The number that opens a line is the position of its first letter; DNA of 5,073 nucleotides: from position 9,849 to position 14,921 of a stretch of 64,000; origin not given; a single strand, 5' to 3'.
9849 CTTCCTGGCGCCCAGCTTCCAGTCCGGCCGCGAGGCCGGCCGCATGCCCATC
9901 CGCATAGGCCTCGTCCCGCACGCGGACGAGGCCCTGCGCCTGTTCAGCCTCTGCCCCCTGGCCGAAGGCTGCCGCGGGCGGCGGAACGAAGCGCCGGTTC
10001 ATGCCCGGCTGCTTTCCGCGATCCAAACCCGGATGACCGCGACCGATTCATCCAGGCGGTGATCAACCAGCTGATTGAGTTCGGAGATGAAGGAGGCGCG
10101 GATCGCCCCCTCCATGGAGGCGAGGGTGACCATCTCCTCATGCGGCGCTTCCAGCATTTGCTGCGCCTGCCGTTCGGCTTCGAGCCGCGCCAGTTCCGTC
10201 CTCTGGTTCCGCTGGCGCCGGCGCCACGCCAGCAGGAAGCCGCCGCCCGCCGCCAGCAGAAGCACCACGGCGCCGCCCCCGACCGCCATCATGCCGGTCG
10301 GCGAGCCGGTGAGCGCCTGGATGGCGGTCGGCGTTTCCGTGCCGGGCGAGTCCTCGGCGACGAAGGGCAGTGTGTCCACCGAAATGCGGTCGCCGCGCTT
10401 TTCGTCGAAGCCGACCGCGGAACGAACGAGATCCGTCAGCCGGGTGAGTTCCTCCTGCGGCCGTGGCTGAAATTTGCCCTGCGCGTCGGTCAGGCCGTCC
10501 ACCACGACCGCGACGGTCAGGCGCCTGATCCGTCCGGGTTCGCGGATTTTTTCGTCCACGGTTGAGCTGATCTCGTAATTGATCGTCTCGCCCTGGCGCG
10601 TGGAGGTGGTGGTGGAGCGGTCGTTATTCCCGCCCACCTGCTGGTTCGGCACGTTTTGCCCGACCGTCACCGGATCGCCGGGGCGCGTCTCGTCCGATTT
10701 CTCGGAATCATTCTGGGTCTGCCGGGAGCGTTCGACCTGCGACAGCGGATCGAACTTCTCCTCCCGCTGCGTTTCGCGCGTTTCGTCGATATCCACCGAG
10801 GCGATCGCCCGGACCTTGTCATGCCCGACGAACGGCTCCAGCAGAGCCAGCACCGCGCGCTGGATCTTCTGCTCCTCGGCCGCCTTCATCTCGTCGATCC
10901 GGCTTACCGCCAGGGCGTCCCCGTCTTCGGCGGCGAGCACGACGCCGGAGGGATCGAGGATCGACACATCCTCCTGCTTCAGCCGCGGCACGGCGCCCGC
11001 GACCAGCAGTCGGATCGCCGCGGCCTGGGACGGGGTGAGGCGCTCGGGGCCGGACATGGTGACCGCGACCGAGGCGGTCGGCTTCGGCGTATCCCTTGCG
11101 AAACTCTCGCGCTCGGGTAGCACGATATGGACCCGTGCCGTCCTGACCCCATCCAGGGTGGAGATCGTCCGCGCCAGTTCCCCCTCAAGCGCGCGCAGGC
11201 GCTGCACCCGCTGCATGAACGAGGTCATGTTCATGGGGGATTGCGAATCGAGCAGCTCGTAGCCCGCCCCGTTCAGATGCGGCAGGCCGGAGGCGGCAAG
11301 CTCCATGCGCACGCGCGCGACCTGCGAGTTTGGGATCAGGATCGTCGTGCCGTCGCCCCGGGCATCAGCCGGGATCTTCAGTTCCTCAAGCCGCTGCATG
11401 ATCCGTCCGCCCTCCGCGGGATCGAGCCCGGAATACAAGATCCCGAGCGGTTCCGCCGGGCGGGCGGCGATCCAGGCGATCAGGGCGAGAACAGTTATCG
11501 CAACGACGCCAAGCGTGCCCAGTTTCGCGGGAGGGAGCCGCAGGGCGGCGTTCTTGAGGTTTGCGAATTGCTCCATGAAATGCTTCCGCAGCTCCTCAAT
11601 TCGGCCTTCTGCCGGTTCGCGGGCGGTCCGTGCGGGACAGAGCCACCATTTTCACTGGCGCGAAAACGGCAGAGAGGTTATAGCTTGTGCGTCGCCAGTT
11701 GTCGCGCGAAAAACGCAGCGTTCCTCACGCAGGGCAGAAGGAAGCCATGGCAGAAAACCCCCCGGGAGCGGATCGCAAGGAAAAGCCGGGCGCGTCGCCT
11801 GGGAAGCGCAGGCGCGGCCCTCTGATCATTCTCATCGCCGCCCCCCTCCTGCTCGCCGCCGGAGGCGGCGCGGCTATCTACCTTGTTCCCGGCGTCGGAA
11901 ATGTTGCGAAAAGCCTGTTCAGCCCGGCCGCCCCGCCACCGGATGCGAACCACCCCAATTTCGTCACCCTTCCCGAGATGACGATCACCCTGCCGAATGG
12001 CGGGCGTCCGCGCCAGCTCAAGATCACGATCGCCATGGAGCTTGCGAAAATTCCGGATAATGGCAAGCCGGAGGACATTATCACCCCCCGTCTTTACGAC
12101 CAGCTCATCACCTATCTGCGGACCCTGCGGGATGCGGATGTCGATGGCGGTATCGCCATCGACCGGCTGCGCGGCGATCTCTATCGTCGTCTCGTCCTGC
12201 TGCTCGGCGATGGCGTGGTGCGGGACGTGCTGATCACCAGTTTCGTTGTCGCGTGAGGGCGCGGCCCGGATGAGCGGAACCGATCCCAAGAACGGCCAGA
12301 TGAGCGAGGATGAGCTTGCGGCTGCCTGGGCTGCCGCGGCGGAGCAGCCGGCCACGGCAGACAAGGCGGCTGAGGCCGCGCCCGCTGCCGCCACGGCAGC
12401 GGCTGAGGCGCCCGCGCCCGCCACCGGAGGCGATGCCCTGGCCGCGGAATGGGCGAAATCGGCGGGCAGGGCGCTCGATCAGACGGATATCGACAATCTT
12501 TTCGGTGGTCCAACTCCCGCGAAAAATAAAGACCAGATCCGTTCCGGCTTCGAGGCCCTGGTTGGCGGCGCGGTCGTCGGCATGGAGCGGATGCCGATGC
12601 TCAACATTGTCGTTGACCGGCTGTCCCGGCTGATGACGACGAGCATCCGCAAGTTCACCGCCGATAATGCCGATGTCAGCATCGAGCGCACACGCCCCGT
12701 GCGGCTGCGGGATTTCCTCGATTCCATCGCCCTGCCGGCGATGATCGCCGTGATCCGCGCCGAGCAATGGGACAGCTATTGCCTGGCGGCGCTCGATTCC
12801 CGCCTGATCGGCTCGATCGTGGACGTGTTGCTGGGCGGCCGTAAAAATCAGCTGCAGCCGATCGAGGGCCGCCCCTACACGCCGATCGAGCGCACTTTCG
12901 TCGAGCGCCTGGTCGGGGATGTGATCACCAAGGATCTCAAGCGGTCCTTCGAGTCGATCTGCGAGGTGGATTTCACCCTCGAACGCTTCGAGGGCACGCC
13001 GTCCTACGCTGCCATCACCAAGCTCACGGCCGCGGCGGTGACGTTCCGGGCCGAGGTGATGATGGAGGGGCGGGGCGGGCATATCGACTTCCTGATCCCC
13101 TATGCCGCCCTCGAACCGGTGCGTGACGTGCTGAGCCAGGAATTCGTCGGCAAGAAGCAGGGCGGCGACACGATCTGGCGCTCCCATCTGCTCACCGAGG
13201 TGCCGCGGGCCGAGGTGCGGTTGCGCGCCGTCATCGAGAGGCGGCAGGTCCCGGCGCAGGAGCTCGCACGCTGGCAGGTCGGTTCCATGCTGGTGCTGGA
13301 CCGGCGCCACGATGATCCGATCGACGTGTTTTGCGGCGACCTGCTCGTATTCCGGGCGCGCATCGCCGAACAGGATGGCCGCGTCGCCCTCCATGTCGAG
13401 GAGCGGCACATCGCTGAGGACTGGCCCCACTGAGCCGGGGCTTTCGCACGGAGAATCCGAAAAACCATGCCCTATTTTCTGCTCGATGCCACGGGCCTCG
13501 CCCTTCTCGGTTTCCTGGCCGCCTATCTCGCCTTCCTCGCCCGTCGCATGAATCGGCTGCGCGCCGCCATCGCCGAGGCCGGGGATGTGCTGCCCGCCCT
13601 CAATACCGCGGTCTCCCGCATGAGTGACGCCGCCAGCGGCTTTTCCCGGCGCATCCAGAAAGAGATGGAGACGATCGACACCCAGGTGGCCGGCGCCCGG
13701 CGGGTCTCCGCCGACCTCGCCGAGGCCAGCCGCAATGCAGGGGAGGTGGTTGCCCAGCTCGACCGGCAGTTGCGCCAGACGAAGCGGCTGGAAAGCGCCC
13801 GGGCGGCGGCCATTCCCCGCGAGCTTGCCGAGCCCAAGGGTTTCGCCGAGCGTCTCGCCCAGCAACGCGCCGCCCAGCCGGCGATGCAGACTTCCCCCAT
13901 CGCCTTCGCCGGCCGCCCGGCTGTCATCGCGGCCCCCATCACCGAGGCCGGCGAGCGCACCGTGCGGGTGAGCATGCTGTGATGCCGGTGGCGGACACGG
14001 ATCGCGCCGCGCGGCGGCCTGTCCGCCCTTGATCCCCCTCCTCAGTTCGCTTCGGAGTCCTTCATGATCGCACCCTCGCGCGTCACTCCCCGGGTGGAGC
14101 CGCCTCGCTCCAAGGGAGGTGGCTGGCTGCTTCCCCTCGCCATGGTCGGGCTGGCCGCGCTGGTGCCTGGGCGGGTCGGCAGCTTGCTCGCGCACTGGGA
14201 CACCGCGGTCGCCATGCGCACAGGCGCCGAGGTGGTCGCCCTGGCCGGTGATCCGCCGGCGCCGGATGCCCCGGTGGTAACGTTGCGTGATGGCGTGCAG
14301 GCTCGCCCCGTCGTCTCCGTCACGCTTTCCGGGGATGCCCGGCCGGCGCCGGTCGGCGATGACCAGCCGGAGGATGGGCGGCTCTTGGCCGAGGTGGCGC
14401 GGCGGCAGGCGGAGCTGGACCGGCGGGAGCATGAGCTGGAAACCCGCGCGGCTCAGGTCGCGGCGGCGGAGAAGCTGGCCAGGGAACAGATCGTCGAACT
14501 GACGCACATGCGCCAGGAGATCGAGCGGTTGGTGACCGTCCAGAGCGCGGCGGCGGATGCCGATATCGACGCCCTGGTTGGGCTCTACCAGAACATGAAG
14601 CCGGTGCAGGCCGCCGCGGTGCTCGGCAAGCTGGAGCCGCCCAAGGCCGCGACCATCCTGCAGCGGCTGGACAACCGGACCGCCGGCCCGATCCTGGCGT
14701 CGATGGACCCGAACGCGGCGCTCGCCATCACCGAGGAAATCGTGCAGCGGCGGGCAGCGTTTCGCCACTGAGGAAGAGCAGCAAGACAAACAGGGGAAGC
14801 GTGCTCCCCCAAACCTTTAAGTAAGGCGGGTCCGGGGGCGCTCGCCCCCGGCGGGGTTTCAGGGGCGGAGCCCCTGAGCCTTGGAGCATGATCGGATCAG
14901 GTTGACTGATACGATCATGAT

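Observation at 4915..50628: Oriented TGCGAAA(T) box recurring in almost every intergenic region of the motility supercluster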

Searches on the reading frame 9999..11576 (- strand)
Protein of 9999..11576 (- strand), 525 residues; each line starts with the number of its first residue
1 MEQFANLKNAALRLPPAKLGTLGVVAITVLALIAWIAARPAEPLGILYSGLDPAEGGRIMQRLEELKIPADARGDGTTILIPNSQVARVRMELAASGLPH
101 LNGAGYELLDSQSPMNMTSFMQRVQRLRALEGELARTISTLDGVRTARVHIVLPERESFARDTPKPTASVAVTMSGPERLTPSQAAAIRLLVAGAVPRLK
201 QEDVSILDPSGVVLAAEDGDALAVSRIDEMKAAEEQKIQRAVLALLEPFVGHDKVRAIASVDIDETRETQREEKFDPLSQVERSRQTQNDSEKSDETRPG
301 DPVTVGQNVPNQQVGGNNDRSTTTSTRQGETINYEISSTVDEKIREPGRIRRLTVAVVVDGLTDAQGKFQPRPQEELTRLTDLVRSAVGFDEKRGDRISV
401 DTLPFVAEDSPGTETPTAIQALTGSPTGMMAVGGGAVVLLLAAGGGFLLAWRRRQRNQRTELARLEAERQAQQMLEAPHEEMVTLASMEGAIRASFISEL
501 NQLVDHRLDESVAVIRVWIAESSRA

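Call 12: search_protein_families(library=pfam, proteins=[window:9999-11576:-])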
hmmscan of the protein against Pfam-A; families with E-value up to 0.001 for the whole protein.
window:9999-11576:- (525 aa): 2 families
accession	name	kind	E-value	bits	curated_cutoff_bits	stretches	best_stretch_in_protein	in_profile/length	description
PF01514.23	YscJ_FliF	-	1.4e-55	188.4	24.4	1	46-215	8-178/179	Secretory protein of YscJ/FliF family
PF08345.17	YscJ_FliF_C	-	5.4e-42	144.2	23.8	1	246-405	1-147/147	Flagellar M-ring protein C-terminal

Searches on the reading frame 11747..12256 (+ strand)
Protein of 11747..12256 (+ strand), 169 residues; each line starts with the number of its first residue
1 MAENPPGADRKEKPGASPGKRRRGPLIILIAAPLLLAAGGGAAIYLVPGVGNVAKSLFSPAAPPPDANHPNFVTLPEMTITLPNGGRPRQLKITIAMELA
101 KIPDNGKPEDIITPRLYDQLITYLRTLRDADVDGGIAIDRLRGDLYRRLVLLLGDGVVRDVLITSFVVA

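Call 12: search_protein_families(library=pfam, proteins=[window:11747-12256:+])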
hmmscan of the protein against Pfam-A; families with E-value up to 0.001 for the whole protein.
window:11747-12256:+ (169 aa): 1 family
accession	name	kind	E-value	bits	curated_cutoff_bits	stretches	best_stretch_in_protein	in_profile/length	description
PF03748.19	FliL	-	1.6e-12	48.3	24.6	1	72-168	1-102/103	Flagellar basal body-associated protein FliL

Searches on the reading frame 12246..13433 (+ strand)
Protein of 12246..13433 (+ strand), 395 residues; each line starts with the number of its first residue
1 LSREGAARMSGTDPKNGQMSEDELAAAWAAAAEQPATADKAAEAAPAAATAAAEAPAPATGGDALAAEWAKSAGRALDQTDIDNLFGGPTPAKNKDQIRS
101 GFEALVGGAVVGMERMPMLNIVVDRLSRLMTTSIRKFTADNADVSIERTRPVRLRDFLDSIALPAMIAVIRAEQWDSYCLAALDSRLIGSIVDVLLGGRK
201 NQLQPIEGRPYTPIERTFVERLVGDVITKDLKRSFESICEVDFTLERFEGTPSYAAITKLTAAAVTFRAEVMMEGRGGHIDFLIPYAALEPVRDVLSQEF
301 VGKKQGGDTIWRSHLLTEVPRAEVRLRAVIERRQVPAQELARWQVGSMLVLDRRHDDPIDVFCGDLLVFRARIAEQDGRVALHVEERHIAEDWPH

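Call 12: search_protein_families(library=pfam, proteins=[window:12246-13433:+])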
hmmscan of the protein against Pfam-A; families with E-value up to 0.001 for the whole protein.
window:12246-13433:+ (395 aa): 2 families
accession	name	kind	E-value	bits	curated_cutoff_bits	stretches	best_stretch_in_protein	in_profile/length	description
PF02154.20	FliM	-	7.7e-41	140.6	27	1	111-296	9-192/192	Flagellar motor switch protein FliM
PF01052.25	FliMN_C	-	1.6e-15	57.2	23.8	1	319-387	3-71/73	Type III flagellar switch regulator (C-ring) FliN C-term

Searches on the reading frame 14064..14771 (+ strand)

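Call 12: search_protein_families(library=pfam, proteins=[window:14064-14771:+])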
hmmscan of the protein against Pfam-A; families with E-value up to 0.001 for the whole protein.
window:14064-14771:+ (235 aa): 1 family
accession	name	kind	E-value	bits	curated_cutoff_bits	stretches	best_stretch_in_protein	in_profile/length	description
PF03448.22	MgtE_N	-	9.9e-06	26.5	25.9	1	173-226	20-73/102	MgtE intracellular N domain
